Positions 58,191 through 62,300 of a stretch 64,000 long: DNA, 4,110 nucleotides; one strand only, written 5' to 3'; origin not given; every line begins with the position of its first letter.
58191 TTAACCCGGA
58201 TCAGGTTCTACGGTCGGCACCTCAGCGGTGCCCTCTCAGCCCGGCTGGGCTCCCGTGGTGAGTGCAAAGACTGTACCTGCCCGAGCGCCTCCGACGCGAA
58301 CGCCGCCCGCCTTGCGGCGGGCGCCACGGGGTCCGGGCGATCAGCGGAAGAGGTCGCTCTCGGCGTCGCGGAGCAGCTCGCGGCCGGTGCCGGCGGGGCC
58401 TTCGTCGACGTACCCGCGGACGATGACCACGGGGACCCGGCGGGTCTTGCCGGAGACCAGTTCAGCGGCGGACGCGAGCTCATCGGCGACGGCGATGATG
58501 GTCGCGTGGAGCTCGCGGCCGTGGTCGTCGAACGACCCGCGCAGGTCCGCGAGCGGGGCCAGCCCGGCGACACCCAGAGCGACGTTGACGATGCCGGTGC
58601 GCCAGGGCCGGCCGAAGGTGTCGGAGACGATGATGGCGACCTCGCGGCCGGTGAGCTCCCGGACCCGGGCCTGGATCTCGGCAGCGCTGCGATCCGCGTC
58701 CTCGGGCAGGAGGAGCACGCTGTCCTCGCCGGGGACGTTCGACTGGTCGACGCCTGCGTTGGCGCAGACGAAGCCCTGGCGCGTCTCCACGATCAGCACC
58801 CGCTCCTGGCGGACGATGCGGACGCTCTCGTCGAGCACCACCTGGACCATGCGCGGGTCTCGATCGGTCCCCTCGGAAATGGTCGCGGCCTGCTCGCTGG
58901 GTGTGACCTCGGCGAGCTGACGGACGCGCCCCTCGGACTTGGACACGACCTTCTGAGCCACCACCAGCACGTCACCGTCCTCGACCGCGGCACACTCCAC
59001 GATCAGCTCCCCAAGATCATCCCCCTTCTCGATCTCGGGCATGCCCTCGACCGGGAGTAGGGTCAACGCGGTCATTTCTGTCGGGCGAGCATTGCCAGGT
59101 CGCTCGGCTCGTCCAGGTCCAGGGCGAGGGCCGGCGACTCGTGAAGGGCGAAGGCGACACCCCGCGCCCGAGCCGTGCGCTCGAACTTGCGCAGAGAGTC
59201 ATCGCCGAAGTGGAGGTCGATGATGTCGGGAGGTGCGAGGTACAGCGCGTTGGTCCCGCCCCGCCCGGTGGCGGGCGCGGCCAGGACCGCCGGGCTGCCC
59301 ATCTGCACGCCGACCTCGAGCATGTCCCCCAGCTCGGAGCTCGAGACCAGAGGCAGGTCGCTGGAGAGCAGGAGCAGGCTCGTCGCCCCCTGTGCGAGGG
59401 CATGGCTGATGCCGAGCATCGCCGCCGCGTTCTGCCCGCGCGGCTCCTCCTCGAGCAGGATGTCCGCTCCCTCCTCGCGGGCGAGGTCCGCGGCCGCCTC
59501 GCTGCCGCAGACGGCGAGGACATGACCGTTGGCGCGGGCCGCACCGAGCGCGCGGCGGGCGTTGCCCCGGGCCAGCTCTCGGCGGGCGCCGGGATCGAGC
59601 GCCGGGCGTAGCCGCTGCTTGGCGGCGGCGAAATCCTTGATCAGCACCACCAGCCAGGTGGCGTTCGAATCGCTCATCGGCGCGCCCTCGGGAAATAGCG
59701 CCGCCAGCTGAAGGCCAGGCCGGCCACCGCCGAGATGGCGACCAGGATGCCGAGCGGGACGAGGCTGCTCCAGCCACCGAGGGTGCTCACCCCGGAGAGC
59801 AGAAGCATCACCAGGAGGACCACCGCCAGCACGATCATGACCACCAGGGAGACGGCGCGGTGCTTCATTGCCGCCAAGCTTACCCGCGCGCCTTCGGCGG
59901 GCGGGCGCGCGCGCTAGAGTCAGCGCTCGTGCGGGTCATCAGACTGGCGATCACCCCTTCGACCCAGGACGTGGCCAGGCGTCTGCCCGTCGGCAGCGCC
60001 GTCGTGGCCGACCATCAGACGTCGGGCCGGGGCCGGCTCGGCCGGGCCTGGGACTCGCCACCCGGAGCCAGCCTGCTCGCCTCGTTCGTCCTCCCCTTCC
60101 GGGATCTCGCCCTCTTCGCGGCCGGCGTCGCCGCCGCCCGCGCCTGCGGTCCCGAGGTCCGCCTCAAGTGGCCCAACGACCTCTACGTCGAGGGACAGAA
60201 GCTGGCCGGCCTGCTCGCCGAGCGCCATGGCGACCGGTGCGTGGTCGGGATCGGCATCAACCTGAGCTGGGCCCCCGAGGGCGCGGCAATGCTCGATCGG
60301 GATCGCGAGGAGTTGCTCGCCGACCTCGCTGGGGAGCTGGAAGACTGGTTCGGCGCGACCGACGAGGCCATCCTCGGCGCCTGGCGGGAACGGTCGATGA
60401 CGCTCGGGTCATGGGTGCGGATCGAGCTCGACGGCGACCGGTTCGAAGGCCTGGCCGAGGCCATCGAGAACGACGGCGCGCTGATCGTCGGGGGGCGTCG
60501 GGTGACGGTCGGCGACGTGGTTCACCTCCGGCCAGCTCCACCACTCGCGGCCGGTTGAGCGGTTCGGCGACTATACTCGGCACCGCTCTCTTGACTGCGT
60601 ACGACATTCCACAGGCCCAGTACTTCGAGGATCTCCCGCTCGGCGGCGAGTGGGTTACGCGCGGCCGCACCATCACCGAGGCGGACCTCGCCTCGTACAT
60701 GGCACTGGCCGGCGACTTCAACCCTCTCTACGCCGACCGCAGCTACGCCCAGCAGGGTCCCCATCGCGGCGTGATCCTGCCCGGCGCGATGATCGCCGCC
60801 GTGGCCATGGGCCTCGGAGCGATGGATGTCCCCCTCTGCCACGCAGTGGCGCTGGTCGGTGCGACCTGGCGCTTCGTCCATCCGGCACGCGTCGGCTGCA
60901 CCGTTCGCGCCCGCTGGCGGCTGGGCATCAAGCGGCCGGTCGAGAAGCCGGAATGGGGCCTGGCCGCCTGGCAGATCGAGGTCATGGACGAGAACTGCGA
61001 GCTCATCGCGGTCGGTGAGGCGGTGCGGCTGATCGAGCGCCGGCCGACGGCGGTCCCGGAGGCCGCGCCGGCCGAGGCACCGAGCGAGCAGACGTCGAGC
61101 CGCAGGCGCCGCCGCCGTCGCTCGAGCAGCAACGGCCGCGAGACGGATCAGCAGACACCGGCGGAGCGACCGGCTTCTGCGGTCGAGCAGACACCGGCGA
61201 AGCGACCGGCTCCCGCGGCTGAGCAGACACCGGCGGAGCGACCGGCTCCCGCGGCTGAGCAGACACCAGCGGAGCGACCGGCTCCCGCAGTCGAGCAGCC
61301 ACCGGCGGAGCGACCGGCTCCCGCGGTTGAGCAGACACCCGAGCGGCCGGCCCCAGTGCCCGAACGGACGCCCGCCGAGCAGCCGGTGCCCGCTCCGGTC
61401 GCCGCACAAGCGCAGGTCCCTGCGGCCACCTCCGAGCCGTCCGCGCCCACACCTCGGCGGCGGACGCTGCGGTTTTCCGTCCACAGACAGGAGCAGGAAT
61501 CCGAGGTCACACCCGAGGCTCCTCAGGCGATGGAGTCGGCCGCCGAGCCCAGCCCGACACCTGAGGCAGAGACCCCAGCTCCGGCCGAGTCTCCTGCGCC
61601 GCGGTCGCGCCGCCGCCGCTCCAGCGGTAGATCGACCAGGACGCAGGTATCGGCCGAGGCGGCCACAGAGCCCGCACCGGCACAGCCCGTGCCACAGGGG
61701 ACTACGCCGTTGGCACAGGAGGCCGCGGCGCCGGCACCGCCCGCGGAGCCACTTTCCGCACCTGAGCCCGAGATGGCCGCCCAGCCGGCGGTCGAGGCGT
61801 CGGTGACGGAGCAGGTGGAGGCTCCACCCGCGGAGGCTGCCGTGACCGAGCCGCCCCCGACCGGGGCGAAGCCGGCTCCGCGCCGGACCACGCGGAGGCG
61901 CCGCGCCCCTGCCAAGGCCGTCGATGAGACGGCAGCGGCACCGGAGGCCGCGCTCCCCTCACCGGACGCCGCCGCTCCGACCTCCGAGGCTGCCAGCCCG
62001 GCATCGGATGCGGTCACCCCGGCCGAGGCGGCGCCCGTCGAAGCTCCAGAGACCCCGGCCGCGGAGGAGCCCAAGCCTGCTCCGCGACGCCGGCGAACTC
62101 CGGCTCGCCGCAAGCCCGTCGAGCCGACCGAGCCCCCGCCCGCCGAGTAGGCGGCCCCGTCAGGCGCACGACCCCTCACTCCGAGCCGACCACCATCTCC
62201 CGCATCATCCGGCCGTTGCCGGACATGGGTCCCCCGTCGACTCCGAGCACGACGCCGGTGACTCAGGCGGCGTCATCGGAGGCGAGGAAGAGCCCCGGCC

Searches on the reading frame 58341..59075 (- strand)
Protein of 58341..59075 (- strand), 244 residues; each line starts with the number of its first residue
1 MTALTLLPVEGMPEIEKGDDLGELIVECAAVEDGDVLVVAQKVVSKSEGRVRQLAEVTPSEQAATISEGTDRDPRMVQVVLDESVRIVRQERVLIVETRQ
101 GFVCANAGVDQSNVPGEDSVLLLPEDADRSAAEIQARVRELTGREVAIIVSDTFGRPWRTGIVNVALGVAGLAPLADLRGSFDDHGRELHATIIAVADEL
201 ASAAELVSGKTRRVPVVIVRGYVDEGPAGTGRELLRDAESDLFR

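Call 8: search_protein_families(library=pfam, proteins=[window:58341-59075:-])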
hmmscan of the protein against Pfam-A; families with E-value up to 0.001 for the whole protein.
window:58341-59075:- (244 aa): 1 family
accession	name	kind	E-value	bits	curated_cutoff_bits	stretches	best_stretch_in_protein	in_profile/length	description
PF01996.21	F420_ligase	-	9.9e-75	251.2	25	1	12-221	4-218/218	F420-0:Gamma-glutamyl ligase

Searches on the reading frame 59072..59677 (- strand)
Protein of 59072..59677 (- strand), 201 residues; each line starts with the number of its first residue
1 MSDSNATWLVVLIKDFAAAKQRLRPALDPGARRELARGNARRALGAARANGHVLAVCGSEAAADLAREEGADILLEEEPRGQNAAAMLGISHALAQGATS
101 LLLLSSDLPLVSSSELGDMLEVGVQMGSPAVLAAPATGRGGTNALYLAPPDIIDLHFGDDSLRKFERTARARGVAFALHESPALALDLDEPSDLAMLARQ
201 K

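Call 8: search_protein_families(library=pfam, proteins=[window:59072-59677:-])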
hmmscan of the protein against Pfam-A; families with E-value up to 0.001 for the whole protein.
window:59072-59677:- (201 aa): 2 families
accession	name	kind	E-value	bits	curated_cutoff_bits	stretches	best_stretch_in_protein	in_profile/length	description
PF01983.22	CofC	-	1.1e-18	67.7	22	1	10-195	4-180/217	Guanylyl transferase CofC like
PF12804.13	NTP_transf_3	-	3.4e-06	27.8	27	1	42-140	29-128/160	MobA-like NTP transferase domain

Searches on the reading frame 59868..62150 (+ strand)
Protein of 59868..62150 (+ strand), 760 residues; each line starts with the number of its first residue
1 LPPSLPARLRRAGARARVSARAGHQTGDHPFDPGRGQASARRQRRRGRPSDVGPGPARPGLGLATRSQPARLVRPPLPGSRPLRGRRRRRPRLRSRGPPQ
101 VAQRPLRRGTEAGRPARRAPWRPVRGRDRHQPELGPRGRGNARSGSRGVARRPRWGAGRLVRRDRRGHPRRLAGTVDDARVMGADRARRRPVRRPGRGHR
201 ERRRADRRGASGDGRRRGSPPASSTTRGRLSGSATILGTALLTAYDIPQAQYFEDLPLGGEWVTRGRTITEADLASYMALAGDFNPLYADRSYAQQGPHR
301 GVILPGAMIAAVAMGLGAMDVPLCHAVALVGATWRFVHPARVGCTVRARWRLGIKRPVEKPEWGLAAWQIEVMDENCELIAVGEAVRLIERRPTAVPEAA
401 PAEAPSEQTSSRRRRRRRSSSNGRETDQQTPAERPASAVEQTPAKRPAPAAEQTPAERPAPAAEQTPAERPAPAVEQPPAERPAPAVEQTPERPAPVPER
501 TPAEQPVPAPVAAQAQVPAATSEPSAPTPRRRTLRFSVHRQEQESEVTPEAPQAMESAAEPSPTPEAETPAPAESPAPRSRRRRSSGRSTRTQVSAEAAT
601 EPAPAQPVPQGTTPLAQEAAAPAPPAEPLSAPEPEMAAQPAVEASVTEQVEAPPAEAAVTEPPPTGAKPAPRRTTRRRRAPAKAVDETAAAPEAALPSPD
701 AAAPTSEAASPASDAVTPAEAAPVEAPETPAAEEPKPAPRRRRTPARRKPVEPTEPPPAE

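Call 8: search_protein_families(library=pfam, proteins=[window:59868-62150:+])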
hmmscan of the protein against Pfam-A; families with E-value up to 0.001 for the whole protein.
window:59868-62150:+ (760 aa): 1 family
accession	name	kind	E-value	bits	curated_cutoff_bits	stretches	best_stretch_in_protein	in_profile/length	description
PF01575.25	MaoC_dehydratas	-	3.1e-10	40.1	27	1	265-358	14-107/123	MaoC like domain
